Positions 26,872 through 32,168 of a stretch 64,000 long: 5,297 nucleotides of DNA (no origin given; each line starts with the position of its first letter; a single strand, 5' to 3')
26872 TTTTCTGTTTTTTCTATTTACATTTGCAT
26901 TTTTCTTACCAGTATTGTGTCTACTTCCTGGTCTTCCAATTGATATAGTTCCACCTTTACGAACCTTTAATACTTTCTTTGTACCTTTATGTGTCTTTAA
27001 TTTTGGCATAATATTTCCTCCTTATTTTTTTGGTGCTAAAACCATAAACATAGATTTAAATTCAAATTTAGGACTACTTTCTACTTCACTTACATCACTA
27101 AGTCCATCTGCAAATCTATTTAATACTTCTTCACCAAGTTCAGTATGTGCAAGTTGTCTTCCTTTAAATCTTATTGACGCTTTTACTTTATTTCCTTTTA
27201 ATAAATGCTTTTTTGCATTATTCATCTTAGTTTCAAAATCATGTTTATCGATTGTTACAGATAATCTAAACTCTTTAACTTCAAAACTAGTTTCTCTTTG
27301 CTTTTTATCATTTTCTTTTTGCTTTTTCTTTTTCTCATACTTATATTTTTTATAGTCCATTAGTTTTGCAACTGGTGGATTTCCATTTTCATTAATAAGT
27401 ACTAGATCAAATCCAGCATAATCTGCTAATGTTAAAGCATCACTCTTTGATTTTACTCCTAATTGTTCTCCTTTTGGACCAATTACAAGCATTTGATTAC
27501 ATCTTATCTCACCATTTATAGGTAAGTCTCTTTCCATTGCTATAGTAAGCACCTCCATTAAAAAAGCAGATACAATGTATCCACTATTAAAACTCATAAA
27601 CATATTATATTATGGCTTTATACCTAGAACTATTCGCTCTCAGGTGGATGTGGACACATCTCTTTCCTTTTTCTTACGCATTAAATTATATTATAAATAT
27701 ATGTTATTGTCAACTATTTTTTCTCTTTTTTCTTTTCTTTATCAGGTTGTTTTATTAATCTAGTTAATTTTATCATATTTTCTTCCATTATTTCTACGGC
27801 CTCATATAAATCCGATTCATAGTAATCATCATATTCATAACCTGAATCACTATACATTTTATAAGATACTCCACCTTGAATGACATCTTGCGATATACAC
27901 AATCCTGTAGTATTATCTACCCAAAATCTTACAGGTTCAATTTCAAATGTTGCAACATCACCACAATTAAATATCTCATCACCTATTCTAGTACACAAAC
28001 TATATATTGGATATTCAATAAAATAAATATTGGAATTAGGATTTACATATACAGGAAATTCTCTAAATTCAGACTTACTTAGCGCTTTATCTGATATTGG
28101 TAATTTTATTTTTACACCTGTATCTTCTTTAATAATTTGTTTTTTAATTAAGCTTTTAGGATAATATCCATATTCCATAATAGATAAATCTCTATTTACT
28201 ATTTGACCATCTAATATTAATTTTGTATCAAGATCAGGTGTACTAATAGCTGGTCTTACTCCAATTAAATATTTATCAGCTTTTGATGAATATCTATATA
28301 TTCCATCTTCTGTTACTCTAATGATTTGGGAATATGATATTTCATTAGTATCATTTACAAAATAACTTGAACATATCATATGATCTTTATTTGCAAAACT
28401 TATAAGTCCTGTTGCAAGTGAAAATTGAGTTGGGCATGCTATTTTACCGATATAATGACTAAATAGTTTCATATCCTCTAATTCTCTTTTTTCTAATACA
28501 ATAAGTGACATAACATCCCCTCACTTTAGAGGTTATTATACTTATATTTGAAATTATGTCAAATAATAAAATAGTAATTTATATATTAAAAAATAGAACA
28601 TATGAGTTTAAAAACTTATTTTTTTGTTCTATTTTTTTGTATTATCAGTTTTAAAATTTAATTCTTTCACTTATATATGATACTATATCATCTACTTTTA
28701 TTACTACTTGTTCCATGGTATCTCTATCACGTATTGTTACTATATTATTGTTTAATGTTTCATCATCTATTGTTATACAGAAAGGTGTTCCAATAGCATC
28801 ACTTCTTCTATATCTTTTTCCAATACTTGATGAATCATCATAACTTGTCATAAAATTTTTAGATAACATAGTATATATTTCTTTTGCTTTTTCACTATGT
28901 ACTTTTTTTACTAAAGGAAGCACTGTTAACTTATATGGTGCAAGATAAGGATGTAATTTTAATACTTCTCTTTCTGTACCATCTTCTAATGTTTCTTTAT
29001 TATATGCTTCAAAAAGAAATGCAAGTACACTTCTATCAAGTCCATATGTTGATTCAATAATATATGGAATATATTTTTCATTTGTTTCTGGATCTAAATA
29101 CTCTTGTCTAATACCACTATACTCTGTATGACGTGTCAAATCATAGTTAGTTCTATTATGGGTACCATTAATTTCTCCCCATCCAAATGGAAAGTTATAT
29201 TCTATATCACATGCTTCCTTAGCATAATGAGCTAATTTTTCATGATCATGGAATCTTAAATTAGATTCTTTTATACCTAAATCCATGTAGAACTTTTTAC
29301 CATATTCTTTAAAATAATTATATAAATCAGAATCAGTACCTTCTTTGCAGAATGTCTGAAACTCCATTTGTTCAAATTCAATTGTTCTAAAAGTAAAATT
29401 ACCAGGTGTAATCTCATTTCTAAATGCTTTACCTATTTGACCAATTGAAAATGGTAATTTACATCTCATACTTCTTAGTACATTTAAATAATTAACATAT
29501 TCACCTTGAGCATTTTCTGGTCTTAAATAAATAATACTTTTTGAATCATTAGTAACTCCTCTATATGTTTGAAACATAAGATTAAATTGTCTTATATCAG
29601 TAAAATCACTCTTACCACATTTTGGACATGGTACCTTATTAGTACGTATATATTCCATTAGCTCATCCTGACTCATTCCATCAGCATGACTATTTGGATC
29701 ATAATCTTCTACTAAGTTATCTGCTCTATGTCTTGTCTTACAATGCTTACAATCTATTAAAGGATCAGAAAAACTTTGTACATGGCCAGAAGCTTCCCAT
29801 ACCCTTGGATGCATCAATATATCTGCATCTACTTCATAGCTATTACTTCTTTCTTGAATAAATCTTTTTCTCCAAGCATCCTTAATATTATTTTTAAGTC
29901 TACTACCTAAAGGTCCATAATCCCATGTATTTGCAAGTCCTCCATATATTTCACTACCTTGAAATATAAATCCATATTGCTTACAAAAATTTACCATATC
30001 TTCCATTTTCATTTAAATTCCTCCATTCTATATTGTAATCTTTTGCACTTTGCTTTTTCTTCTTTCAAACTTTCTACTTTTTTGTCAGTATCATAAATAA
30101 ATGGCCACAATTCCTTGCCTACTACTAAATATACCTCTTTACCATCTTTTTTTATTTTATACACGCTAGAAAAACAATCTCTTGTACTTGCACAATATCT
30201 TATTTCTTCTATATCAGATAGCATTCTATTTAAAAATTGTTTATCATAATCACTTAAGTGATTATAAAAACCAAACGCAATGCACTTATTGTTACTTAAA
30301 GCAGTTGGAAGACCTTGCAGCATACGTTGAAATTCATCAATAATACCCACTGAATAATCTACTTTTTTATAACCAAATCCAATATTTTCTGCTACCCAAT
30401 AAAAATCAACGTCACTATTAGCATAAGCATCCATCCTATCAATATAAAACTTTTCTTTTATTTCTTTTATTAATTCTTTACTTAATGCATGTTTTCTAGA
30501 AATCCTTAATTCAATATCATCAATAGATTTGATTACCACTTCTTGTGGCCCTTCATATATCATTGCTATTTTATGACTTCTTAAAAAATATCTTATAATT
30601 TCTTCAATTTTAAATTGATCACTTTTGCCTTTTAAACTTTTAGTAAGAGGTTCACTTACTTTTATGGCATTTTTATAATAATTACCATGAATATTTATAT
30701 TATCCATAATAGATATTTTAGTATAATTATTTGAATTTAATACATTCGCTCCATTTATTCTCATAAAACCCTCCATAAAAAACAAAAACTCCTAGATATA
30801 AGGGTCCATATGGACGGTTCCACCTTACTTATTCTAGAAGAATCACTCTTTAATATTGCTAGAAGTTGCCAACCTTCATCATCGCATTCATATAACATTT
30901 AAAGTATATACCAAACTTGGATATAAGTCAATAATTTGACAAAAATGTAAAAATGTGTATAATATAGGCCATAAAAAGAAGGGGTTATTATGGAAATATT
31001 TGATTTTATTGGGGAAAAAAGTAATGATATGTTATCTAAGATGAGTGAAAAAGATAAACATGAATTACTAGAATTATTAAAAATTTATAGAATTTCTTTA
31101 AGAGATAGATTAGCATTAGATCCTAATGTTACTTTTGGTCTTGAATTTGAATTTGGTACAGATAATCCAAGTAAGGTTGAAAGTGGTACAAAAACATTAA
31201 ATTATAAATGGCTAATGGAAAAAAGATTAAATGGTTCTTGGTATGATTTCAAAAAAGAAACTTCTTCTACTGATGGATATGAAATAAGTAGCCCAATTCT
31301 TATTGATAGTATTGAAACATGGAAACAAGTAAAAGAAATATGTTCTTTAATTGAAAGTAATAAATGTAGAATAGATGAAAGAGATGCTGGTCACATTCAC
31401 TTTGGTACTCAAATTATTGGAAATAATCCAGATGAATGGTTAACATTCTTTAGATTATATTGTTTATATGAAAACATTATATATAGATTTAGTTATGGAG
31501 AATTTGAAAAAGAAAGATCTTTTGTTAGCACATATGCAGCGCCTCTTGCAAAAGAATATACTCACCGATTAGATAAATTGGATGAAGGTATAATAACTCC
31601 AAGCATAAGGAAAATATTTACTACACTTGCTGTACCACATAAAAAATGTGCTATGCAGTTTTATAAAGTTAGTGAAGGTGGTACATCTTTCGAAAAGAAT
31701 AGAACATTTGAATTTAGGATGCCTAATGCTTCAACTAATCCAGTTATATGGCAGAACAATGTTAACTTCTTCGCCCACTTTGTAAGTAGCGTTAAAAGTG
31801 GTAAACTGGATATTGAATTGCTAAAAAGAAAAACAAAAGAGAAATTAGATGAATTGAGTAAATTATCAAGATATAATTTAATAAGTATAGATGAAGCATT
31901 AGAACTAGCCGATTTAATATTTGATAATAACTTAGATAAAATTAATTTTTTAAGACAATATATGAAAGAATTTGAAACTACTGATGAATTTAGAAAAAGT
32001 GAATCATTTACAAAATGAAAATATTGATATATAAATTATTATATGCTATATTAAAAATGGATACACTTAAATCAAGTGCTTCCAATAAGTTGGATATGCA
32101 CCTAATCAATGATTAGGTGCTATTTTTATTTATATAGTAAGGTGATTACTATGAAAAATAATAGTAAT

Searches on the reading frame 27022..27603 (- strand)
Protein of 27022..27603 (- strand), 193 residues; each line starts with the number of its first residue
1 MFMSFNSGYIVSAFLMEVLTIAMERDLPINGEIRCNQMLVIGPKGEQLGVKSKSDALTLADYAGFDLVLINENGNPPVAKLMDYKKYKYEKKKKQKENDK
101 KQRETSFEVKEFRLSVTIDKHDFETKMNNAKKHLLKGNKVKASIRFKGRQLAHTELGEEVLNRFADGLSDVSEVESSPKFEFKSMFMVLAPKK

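Call 50: search_protein_families(library=pfam, proteins=[window:27022-27603:-], max_evalue=0.00001)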
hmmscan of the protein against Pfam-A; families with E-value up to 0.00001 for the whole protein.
window:27022-27603:- (193 aa): 2 families
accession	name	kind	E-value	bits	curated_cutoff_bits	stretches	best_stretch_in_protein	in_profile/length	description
PF00707.27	IF3_C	-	9.2e-33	112.5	34.8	1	108-192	2-86/86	Translation initiation factor IF-3, C-terminal domain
PF05198.21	IF3_N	-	7.1e-27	93.8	26.9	1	29-98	1-70/70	Translation initiation factor IF-3, N-terminal domain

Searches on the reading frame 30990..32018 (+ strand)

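Call 50: search_protein_families(library=pfam, proteins=[window:30990-32018:+], max_evalue=0.00001)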
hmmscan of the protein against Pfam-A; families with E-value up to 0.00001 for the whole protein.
window:30990-32018:+ (342 aa): 1 family
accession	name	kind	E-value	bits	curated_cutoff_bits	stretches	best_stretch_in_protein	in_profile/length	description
PF12224.13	Amidoligase_2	-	1.5e-12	48.4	22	1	89-263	68-243/245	Putative amidoligase enzyme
